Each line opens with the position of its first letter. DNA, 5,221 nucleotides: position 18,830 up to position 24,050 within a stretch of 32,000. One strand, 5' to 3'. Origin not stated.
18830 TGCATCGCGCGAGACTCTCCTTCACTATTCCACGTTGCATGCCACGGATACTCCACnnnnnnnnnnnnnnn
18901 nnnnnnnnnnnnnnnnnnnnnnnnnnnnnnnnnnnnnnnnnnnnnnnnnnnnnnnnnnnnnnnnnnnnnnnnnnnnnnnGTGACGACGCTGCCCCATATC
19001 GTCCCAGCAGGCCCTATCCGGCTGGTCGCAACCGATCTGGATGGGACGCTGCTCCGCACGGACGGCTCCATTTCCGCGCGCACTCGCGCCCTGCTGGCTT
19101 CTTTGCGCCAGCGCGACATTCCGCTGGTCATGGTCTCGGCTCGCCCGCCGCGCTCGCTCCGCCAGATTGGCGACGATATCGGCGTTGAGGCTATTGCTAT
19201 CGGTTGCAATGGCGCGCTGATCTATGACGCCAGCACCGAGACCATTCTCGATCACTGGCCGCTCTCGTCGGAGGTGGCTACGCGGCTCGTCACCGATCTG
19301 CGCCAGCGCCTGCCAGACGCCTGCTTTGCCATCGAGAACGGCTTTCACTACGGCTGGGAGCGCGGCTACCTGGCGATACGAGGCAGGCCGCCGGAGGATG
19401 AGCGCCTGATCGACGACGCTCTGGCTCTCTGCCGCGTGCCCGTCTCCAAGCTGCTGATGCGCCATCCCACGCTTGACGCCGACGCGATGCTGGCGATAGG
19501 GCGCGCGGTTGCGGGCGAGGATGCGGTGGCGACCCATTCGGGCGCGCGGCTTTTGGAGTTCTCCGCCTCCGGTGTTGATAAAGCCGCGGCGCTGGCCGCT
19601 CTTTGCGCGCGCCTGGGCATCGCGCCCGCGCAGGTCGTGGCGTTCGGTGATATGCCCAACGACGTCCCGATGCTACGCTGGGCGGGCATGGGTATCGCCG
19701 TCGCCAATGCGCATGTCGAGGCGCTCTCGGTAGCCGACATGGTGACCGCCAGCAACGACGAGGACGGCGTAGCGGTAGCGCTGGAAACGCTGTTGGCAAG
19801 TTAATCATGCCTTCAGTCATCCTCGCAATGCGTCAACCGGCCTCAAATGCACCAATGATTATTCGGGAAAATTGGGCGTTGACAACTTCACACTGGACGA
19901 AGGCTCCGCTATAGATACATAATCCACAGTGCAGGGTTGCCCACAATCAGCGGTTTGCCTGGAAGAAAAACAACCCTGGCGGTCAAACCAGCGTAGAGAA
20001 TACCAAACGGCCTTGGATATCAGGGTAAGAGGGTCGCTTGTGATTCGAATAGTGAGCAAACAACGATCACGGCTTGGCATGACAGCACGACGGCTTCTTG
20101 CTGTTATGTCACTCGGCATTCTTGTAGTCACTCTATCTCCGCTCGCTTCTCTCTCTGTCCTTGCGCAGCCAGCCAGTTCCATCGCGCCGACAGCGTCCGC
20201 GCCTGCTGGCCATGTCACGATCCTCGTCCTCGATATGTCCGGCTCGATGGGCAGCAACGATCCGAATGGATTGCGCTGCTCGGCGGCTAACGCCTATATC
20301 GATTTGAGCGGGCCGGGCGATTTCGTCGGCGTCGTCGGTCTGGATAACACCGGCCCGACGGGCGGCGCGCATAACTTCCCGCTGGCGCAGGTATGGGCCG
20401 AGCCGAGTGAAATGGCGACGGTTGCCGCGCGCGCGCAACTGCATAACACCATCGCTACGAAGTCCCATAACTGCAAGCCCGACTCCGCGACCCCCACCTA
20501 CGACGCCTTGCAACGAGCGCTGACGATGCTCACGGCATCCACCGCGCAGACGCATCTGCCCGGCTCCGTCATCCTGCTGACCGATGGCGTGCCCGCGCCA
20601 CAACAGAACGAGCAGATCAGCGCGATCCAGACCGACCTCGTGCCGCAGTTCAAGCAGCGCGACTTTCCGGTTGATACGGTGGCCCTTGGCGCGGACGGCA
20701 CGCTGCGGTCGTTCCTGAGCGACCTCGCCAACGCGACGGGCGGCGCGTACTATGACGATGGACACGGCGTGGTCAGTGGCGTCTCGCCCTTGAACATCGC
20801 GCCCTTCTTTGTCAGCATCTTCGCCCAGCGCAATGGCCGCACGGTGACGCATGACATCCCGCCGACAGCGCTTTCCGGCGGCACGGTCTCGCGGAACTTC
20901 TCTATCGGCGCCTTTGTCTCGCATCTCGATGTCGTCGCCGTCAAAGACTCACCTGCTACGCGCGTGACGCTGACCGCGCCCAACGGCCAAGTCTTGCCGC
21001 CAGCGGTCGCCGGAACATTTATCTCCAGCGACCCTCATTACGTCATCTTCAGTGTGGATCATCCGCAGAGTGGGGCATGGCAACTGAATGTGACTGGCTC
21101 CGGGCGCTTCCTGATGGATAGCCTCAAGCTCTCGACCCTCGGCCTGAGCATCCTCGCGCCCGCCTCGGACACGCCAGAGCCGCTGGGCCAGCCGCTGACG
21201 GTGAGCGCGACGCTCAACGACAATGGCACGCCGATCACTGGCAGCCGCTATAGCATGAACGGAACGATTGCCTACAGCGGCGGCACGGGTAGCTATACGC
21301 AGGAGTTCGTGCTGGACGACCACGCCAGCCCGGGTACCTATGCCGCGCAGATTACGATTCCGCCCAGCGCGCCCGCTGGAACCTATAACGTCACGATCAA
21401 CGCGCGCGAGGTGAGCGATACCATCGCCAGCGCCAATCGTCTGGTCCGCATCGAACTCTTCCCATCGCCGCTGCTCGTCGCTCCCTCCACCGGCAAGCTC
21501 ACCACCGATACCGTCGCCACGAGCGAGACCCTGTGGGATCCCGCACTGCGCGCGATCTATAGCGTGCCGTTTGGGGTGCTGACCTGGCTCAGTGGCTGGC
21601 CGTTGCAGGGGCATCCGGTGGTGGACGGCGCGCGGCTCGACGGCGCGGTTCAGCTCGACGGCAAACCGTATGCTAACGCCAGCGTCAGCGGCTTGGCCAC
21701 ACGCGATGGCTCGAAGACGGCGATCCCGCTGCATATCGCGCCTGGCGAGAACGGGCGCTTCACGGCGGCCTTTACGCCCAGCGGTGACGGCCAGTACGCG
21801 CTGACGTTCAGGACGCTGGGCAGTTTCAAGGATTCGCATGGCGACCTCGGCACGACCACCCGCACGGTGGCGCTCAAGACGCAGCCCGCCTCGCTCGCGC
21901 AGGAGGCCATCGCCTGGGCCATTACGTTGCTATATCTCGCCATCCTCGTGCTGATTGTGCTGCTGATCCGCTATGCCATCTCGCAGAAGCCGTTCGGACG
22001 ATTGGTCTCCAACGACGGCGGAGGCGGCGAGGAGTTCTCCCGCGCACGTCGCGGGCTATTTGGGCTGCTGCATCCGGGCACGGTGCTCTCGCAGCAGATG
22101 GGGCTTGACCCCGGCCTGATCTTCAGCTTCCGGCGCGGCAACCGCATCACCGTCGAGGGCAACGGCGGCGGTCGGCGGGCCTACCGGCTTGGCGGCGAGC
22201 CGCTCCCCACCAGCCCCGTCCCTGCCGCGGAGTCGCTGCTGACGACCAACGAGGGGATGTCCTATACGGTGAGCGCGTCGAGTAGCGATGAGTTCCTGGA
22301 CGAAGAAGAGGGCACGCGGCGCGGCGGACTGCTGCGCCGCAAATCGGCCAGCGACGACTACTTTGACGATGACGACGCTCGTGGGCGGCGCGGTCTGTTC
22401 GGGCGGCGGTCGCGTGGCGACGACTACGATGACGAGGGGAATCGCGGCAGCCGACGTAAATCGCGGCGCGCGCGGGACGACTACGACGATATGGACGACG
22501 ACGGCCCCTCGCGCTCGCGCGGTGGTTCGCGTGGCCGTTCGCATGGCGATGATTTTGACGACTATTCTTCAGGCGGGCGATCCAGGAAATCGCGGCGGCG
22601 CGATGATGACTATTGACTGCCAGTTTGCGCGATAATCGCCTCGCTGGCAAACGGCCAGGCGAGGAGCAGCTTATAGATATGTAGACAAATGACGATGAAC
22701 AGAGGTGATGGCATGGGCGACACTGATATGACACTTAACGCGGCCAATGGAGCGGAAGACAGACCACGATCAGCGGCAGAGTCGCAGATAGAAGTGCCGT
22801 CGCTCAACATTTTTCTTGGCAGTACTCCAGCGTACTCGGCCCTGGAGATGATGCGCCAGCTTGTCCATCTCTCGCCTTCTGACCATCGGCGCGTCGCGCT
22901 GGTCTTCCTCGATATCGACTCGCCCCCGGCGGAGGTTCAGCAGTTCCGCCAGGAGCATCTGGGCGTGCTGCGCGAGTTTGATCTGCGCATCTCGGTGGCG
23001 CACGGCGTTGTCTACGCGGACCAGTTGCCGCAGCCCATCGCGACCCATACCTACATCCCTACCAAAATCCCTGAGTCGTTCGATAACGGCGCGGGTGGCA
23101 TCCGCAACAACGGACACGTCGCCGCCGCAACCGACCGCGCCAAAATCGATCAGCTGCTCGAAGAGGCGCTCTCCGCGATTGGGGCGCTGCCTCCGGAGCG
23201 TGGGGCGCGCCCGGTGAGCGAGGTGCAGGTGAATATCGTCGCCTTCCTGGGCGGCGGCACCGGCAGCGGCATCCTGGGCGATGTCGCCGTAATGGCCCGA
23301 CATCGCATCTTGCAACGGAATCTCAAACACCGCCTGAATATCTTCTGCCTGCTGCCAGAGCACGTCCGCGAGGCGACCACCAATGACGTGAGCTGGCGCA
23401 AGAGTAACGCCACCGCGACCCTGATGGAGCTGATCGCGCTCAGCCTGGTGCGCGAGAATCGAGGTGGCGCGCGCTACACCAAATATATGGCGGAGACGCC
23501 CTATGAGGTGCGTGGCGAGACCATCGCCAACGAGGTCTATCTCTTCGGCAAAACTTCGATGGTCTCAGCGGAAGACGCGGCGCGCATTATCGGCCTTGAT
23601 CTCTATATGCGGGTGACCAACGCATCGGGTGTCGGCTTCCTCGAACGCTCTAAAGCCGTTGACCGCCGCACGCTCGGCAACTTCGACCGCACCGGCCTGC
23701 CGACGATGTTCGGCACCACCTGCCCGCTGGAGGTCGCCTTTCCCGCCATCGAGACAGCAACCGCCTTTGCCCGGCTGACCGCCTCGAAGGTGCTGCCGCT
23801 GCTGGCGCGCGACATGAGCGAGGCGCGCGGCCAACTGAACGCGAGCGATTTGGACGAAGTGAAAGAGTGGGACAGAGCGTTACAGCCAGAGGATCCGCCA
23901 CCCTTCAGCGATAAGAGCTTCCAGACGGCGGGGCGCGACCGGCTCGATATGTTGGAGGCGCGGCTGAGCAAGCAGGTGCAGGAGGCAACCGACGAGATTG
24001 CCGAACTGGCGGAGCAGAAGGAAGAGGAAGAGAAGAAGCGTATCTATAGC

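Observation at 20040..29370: Candidate novel membrane module: exported vWA protein, tubulin-like GTPase, membrane-anchored degenerate tubulin-like paralogue and a 4-TM protein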

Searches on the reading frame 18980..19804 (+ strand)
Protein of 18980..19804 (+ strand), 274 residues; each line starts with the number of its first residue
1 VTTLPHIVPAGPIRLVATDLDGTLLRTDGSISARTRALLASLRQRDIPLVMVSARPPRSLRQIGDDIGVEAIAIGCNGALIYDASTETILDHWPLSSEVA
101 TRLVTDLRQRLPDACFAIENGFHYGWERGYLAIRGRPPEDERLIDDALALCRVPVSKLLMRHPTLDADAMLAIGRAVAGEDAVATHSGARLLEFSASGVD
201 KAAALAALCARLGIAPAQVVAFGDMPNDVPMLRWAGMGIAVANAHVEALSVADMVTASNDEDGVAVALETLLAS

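Call 57: search_protein_families(library=pfam, proteins=[window:18980-19804:+], max_evalue=0.001)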
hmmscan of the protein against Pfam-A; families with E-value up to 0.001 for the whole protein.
window:18980-19804:+ (274 aa): 4 families
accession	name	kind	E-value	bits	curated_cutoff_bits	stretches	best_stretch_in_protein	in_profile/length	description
PF08282.18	Hydrolase_3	-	2.7e-52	178.5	20.9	1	16-268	1-255/255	haloacid dehalogenase-like hydrolase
PF05116.19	S6PP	-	1.7e-13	51.2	20.3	2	190-262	155-225/247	Sucrose-6F-phosphate phosphohydrolase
PF12710.13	HAD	-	3.7e-11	44.2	27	1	184-233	138-189/189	haloacid dehalogenase-like hydrolase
PF00702.32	Hydrolase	-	9.7e-11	42.8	26.4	1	197-236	152-191/191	haloacid dehalogenase-like hydrolase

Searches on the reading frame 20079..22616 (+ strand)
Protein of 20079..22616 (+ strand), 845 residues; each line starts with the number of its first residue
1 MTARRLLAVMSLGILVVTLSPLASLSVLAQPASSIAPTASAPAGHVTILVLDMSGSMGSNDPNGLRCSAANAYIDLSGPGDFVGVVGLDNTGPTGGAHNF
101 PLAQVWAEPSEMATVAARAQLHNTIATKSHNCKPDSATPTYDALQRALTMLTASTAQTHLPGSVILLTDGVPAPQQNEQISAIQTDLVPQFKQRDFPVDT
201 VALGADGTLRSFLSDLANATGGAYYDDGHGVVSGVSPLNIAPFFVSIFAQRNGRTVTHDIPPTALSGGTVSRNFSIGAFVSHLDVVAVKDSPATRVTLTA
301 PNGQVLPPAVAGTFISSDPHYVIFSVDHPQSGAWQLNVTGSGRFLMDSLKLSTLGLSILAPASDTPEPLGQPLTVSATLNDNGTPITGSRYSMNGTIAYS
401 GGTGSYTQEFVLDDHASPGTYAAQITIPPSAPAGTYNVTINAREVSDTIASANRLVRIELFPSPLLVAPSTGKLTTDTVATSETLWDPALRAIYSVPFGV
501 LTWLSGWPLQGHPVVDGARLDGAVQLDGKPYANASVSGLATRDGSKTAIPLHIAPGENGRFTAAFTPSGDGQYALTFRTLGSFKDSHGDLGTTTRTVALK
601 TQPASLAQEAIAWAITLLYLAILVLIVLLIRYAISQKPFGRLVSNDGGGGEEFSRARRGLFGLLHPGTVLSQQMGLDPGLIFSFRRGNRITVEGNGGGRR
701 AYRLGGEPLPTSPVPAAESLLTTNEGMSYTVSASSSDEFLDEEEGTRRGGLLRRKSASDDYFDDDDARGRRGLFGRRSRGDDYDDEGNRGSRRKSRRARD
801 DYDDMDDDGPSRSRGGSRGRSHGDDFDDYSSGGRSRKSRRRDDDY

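Call 4: search_protein_families(library=pfam, proteins=[window:20079-22616:+], max_evalue=1)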
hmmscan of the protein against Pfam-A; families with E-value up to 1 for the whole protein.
window:20079-22616:+ (845 aa): 9 families
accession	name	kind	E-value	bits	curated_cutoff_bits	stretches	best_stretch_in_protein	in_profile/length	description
PF13519.12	VWA_2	-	2.5e-06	28.5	27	1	47-170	1-106/107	von Willebrand factor type A domain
PF13768.12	VWA_3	-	0.00013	22.5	27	1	135-225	75-154/155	von Willebrand factor type A domain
PF10670.15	DUF4198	-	0.0015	19.1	34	1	515-577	144-205/209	Domain of unknown function (DUF4198)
PF10633.15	NPCBM_assoc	-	0.02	15.5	24.4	1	423-443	56-76/78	NPCBM-associated, NEW3 domain of alpha-galactosidase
PF00092.34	VWA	-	0.025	15.2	23.8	1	119-220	62-154/174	von Willebrand factor type A domain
PF23560.1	GBD_Hemicentin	-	0.035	14.4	27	1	267-343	14-90/100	Hemicentin galactose-binding domain-like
PF01835.25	MG2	-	0.072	13.9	32.8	1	382-448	27-88/96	MG2 domain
PF17957.7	Big_7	-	0.34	12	24.1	1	357-422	4-67/70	Bacterial Ig domain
PF09134.16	Invasin_D3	-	0.58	11.1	33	0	374-443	23-85/98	Invasin, domain 3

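Call 5: search_protein_families(library=ncbifam, proteins=[window:20079-22616:+], max_evalue=1)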
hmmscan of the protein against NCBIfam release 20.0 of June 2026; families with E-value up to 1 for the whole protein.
window:20079-22616:+ (845 aa): 4 families
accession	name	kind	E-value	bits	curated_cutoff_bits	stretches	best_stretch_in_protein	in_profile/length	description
TIGR00868.1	hCaCC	subfamily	0.0078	14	900.85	1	45-223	305-456/863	calcium-activated chloride channel protein 1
NF033757.1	gliding_CglB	equivalog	0.013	14.5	200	1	120-182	152-210/402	adventurous gliding motility lipoprotein CglB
NF058595.1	invert_tail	domain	0.032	14.6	37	0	427-443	82-98/113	lipo-invert putative C-terminal anchoring domain-containing protein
NF041940.1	choice_anch_X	domain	0.061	13.1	25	1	559-578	17-36/37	choice-of-anchor X domain-containing protein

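Call 7: search_protein_families(library=padloc, proteins=[window:20079-22616:+], max_evalue=0.1)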
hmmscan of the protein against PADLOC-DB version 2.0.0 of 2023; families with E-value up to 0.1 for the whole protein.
window:20079-22616:+ (845 aa): 0 families

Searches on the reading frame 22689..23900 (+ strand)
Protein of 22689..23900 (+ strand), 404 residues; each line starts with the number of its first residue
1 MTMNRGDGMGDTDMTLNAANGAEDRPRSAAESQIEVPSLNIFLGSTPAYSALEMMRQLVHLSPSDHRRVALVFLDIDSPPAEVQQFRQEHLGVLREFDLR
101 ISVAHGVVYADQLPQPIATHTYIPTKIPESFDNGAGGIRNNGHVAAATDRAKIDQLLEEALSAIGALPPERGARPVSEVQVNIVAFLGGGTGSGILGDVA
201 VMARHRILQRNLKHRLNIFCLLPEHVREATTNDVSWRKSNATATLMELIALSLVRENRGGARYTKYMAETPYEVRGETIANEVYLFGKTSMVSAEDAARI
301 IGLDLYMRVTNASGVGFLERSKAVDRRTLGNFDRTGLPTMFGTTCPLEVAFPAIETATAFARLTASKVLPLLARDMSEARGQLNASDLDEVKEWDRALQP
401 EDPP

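Call 34: search_solved_structures(query=A5, max_evalue=10)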
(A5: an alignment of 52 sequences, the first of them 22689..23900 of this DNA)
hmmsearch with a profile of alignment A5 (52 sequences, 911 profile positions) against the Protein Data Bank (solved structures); distinct sequences matched with E-value up to 10: 10.
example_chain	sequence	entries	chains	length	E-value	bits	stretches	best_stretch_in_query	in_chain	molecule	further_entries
9nzg_A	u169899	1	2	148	0.6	11.4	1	462-584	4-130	De novo designed protein, EPIC Q51N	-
9nze_A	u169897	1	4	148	0.6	11.4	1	462-585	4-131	De novo designed protein, EPIC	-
6b0x_a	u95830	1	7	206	0.62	11.4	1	441-585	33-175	Scaffold protein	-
5n7h_A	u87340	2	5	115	0.98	10.7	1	389-483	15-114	MARVEL domain-containing protein 2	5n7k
9iga_A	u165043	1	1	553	2.1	9.6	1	448-530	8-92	Isoform Alpha of Signal transducer and activator of transcription 1-alpha/beta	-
1yvl_A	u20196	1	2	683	2.5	9.4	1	425-530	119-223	Signal transducer and activator of transcription 1-alpha/beta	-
8d3f_A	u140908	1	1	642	2.5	9.3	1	447-530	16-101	Signal transducer and activator of transcription 1-alpha/beta,Inhibitor of STAT1-dependent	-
8yyu_A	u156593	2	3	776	2.6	9.3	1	425-530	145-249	Signal transducer and activator of transcription 1-alpha/beta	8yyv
1bf5_A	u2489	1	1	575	2.6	9.3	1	448-530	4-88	SIGNAL TRANSDUCER AND ACTIVATOR OF TRANSCRIPTION 1-ALPHA/BETA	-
8vrd_P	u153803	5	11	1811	5.6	8.2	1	347-495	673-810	TUBGCP6 protein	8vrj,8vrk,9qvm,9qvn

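Call 43: predict_structure(alignment_id=A5)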
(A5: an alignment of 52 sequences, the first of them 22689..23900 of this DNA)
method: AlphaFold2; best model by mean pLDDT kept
length: 404 residues; sequences in the alignment: 52
mean_pLDDT: 74.7   pTM: 0.72
mean pLDDT of the five models: 74.7, 74.2, 73.5, 72.3, 72.2
residues with pLDDT >= 90: 124; 70-90: 125; 50-70: 91; < 50: 64
segments of 3 or more residues with pLDDT < 50: 1-3, 8-11, 13-26, 134-138, 313-329, 343-352, 374-378
pLDDT, mean of each block of 10 residues (from residue 1): 47 47 51 89 96 95 93 93 97 97 71 63 53 50 85 97 87 87 90 91 94 92 77 78 86 69 83 84 82 86 87 43 45 55 42 60 70 52 71 63 47
secondary structure, 60 per line:
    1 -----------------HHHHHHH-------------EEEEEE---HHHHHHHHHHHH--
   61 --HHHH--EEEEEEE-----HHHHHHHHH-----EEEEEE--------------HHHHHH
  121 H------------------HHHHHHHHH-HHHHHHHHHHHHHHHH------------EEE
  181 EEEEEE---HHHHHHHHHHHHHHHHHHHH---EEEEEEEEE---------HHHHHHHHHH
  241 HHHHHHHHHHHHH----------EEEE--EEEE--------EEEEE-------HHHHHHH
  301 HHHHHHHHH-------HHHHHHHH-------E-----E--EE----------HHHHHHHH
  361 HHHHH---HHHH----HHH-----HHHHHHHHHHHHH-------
elements in order: H18-24 E38-43 H47-58 H63-66 E69-75 H81-89 E95-100 H115-121 H140-148 H150-165 E178-186 H190-209 E213-221 H231-253 E264-267 E270-273 E282-286 H294-309 H317-324 H353-365 H369-372 H385-397

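Call 47: fold_search(model_id=the predicted structure, library=pdb)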
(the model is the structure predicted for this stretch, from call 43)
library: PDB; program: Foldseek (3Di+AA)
matches with E <= 10: 1502; with E <= 0.001: 334
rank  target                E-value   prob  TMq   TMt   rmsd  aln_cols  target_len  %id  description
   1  3wgl_B                5.2e-07  1.00  0.35  0.44   7.0       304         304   12  STAPHYLOCOCCUS AUREUS FTSZ T7 mutant substituted for GAN bound with GDP, DeltaT7GAN-GDP (released 2013-12-25)
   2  3zid_A                9.5e-07  1.00  0.35  0.38   6.7       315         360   14  CetZ from Methanosaeta thermophila strain DSM 6194 (released 2013-08-14)
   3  4b45_A                1.4e-06  1.00  0.37  0.43   7.6       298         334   14  CetZ2 from Haloferax volcanii - GTPgS bound protofilament (released 2013-08-14)
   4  2r6r                  1.5e-06  1.00  0.34  0.42   5.9       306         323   14  Aquifex aeolicus FtsZ (released 2007-10-16)
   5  6unx                  2.8e-06  1.00  0.33  0.42   5.9       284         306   14  Structure of E. coli FtsZ(L178E)-GTP complex (released 2020-02-05)
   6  5mn6_A                4.8e-06  1.00  0.33  0.43   7.9       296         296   13  S. aureus FtsZ 12-316 F138A GDP Closed form (3FCm) (released 2016-12-21)
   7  3v3t                  5.4e-06  1.00  0.35  0.46   5.2       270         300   12  Crystal structure of Clostridium botulinum phage c-st TubZ (released 2012-05-16)
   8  3zid_B                6.9e-06  1.00  0.39  0.46   5.2       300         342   14  CetZ from Methanosaeta thermophila strain DSM 6194 (released 2013-08-14)
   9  4xcq                  8.3e-06  1.00  0.36  0.46   6.0       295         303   12  Clostridium botulinum phage c-st TubZ (C-terminal tail truncated protein) (released 2016-03-09)
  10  8iyj_PO               8.3e-06  1.00  0.36  0.34   7.0       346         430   12  Cryo-EM structure of the 48-nm repeat doublet microtubule from mouse sperm (released 2023-07-05)
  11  4u39_E                9.3e-06  1.00  0.33  0.44   7.2       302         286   13  Crystal Structure of FtsZ:MciZ Complex from Bacillus subtilis (released 2015-03-18)
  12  9pm9                  1.3e-05  1.00  0.32  0.39   7.7       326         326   12  PhuZ Tubulin from phage Goslar (locally refined monomer) (released 2025-12-24)
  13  4u39_B                1.5e-05  1.00  0.34  0.45   7.5       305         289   13  Crystal Structure of FtsZ:MciZ Complex from Bacillus subtilis (released 2015-03-18)
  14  4u39_I                1.6e-05  1.00  0.32  0.46   6.9       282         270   13  Crystal Structure of FtsZ:MciZ Complex from Bacillus subtilis (released 2015-03-18)
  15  7ung_TP               1.7e-05  1.00  0.36  0.34   5.5       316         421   13  48-nm repeat of the human respiratory doublet microtubule (released 2022-10-05)
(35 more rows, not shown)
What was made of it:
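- On FtsZl1 / Pfam Tubulin_2 (gene 2): The AF2 model (pLDDT 74.7) gives Foldseek PDB top hits to FtsZ, CetZ, TubZ, PhuZ and tubulins with E down to 5e-7 and probability 1.0 (calls 43, 47).
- Closest known: Heteromeric or anchored tubulin-superfamily systems. Same: Gene 2's fold matches FtsZ and tubulin (call 47).
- The AF2 model of its N-domain (pLDDT 74.7, call 43) matches FtsZ, CetZ, TubZ, PhuZ and tubulins with probability 1.0, giving 334 hits with E < 1e-3 (call 47).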
